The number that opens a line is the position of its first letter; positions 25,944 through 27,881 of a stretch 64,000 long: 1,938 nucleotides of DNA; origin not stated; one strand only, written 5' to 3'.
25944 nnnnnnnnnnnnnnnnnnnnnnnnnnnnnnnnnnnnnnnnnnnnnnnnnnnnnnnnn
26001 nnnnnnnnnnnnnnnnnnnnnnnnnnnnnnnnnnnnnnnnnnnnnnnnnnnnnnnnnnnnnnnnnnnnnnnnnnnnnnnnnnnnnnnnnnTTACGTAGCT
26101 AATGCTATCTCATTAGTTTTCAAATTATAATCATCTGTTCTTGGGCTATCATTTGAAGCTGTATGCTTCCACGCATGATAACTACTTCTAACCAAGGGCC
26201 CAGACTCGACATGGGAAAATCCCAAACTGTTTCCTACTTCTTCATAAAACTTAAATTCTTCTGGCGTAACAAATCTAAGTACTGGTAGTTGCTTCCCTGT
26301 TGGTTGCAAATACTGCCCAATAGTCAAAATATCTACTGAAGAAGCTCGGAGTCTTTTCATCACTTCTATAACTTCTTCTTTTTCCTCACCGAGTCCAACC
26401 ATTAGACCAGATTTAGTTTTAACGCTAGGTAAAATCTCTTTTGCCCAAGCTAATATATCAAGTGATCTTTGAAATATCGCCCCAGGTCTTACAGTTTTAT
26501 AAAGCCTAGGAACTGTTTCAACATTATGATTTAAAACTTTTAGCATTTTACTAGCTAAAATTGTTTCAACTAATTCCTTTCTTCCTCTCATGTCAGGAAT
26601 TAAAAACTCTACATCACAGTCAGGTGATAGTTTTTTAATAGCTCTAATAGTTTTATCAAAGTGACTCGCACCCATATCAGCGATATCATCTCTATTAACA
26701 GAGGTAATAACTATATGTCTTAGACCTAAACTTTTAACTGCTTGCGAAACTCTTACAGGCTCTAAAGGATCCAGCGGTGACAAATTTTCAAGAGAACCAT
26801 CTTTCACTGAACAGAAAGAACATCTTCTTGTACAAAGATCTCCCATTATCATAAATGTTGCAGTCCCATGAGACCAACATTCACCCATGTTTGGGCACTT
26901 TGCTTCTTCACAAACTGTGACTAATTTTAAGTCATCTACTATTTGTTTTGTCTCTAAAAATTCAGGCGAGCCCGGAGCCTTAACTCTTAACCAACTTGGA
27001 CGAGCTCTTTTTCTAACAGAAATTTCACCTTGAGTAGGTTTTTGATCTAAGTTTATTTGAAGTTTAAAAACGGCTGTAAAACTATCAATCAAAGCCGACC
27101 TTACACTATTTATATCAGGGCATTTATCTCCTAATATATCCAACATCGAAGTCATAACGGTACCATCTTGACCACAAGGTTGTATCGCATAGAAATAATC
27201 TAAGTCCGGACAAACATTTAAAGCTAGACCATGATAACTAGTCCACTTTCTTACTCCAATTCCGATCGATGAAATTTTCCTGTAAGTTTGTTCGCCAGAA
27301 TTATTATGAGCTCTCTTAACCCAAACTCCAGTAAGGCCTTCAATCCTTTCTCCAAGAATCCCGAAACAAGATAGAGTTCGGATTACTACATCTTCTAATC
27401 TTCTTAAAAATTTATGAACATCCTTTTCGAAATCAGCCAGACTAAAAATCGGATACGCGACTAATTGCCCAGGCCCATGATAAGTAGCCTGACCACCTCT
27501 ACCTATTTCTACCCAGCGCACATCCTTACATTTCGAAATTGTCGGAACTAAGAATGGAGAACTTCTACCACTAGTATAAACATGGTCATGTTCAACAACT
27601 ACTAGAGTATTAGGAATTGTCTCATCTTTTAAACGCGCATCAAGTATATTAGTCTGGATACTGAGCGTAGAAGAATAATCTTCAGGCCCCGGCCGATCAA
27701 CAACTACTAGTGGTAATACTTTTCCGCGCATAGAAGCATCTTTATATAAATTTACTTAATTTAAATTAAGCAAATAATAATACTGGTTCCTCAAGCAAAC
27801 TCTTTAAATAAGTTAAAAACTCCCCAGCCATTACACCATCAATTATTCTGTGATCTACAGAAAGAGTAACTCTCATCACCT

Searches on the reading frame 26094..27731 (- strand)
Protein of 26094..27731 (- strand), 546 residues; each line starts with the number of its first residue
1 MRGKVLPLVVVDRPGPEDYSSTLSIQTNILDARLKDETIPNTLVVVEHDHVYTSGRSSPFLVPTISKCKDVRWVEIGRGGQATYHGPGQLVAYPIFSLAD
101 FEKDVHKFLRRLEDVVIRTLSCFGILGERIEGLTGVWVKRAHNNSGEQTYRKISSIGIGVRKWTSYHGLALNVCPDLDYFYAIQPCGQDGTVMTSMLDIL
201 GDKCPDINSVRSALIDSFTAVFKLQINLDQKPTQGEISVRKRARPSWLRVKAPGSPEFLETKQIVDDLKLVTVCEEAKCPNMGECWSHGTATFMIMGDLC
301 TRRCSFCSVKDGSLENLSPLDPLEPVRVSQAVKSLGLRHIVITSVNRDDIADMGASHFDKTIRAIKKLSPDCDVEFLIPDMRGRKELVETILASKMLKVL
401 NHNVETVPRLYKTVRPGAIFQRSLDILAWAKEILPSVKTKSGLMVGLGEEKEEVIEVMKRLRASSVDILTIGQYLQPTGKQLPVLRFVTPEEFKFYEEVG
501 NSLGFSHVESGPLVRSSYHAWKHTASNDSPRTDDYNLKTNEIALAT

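Call 7: search_protein_families(library=pfam, proteins=[window:26094-27731:-], max_evalue=0.001)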
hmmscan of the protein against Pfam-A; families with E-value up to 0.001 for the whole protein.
window:26094-27731:- (546 aa): 3 families
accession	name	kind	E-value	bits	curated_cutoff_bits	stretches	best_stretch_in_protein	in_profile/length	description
PF21948.1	LplA-B_cat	-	3.2e-34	119.1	27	1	18-218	1-199/200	Lipoyl protein ligase A/B catalytic domain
PF04055.27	Radical_SAM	-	3.6e-19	70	29.5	1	294-461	1-166/166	Radical SAM superfamily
PF16881.10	LIAS_N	-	1.6e-05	25.7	27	1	242-279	59-96/96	N-terminal domain of lipoyl synthase of Radical_SAM family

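Call 13: find_encoding_contigs(protein=window:26094-27731:-, flank=3000, max_places=4)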
Protein window:26094-27731:- (546 aa): 2 contigs read that carry it; 1 place shown.
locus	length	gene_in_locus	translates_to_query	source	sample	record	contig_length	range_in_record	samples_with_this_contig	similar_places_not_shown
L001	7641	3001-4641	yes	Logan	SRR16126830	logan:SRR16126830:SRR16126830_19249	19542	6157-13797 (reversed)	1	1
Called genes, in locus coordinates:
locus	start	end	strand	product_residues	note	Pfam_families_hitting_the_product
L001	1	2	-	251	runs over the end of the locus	PF00535:Glycos_transf_2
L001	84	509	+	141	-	PF14489:QueF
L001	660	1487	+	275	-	PF07589:PEP_exosort_dom (weak)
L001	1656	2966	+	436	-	PF00364:Biotin_lipoyl, PF25984:BSH_YknX (faint), PF25997:BSH_YhbJ, PF02817:E3_binding, PF00198:2-oxoacid_dh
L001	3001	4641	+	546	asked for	PF21948:LplA-B_cat, PF16881:LIAS_N (faint), PF04055:Radical_SAM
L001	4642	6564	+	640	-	PF02922:CBM_48, PF00128:Alpha-amylase, PF02806:Alpha-amylase_C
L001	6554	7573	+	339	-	PF00586:AIRS, PF02769:AIRS_C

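Call 26: find_encoding_contigs(protein=window:26094-27731:-, flank=10000, max_places=10)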
Protein window:26094-27731:- (546 aa): no gene with exactly this product is on record in the collection.

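Call 27: find_related_loci(query=window:26094-27731:-, collection=genome_contigs, flank=2000)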
Query window:26094-27731:- (546 aa) in genome_contigs; peptide patterns used: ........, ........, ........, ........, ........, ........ (x = any residue, [..] = any of these).
600 stretches matched a pattern (row limit reached: there are more); 597 encode a relative of the query (tblastn E <= 1e-3); the best 80 are kept; 80 distinct loci.
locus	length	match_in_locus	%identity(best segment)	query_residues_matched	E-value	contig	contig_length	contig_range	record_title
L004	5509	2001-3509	45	41-523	3e-130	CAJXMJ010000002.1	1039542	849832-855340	MAG TPA_asm: uncultured Aliifodinibius sp. isolate SRR6201609_bin.7_MetaBAT_v2.12.1_MAG genome assembly, contig: NODE_3_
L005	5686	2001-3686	40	18-523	1e-123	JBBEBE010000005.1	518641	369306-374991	MAG: Balneolaceae bacterium isolate LejiaF_53_38 Lejia_F_15_length_518641_cov_24, whole genome shotgun sequence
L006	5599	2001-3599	41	15-520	1e-116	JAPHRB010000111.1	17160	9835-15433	MAG: Gammaproteobacteria bacterium isolate N1D-Bin_4 c_000000513501, whole genome shotgun sequence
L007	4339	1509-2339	56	244-523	8e-102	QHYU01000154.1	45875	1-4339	MAG: Acidobacteria bacterium isolate gp2 AA80 14_0903_12_30cm_scaffold_500_curated, whole genome shotgun sequence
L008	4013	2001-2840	57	244-526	7e-101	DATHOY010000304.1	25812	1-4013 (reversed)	MAG TPA_asm: Candidatus Baltobacteraceae bacterium isolate SMAG_U12696 k141_1723200, whole genome shotgun sequence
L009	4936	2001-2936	51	212-526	1e-99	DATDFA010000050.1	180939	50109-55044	MAG TPA_asm: Candidatus Acidoferrum sp. isolate SMAG_U214 k141_350909, whole genome shotgun sequence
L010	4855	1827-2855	48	184-526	9e-100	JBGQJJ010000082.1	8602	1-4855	MAG: Terriglobia bacterium isolate OBJ2_061818_070_26 k141_2159507_length_8602_cov_11.4238, whole genome shotgun sequenc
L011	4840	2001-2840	56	244-526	2e-99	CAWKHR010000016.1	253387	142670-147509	MAG: Candidatus Acidoferrales bacterium isolate MFD03346.bin.1.134 genome assembly, contig: contig_53221, whole genome s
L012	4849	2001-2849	54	244-529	4e-99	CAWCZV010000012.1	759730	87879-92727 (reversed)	MAG: uncultured Acidobacteriota bacterium isolate MFD09222.bin.1.222 genome assembly, contig: contig_38826, whole genome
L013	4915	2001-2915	52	216-526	3e-99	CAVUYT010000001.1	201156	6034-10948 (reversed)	MAG: uncultured Acidobacteriota bacterium isolate MFD05513.bin.1.198 genome assembly, contig: contig_12642, whole genome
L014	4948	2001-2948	51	213-526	1e-98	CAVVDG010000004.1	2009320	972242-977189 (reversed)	MAG: Terriglobia bacterium isolate MFD02416.bin.1.66 genome assembly, contig: contig_47481, whole genome shotgun sequenc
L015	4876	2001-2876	52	228-523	7e-99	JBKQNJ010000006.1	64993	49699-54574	MAG: Candidatus Acidiferrales bacterium isolate LASAr3G3H3I__bin_91 LASAr3G3H3I_000000007786, whole genome shotgun seque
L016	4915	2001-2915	50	216-529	2e-98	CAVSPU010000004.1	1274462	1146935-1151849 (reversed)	MAG: uncultured Acidobacteriota bacterium isolate MFD03044.bin.1.2 genome assembly, contig: contig_33036, whole genome s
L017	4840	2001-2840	55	244-526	2e-98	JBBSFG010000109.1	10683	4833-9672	MAG: Candidatus Acidiferrales bacterium isolate LS1_sbin.80 LS1_sbin.80_K_455206_L_10683_cov_188.1718, whole genome shot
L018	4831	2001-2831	54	244-523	3e-98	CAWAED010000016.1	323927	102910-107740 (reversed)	MAG: uncultured Acidobacteriota bacterium isolate MFD00731.bin.3.147 genome assembly, contig: contig_5927, whole genome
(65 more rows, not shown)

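Call 54: list_cluster_members(proteins=[window:26094-27731:-, window:24171-26090:-, window:27769-29076:-, window:23162-24178:-, window:20764-21795:-, window:17239-17964:-, window:1366-2643:+, window:2652-4790:+])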
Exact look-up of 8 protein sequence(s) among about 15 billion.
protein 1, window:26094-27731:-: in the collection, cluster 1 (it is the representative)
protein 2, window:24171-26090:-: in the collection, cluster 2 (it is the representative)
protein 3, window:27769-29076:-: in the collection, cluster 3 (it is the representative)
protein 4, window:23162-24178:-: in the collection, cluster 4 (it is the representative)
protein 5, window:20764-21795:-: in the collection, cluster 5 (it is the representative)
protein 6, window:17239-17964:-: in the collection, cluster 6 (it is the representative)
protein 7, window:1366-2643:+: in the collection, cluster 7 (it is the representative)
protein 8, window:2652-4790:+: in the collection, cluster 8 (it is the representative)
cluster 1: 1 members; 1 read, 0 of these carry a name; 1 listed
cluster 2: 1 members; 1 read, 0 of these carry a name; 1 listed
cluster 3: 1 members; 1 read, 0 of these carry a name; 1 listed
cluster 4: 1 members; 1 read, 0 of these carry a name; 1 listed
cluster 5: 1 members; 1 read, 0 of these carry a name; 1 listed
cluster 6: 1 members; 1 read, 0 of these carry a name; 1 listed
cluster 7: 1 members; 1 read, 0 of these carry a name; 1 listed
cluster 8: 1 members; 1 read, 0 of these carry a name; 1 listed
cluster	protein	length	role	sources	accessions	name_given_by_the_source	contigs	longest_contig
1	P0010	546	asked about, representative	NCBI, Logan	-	-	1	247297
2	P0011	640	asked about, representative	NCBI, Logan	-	-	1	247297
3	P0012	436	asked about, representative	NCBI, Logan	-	-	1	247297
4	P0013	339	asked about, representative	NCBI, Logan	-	-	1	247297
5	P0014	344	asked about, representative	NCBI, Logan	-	-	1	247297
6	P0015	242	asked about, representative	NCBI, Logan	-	-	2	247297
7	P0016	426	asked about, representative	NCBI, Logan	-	-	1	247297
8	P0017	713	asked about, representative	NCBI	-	-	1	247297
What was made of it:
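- Tried and rejected: The window's proteins are singletons from an NCBI contig of 247,297 bp and from Logan run SRR16126830 (call 54).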
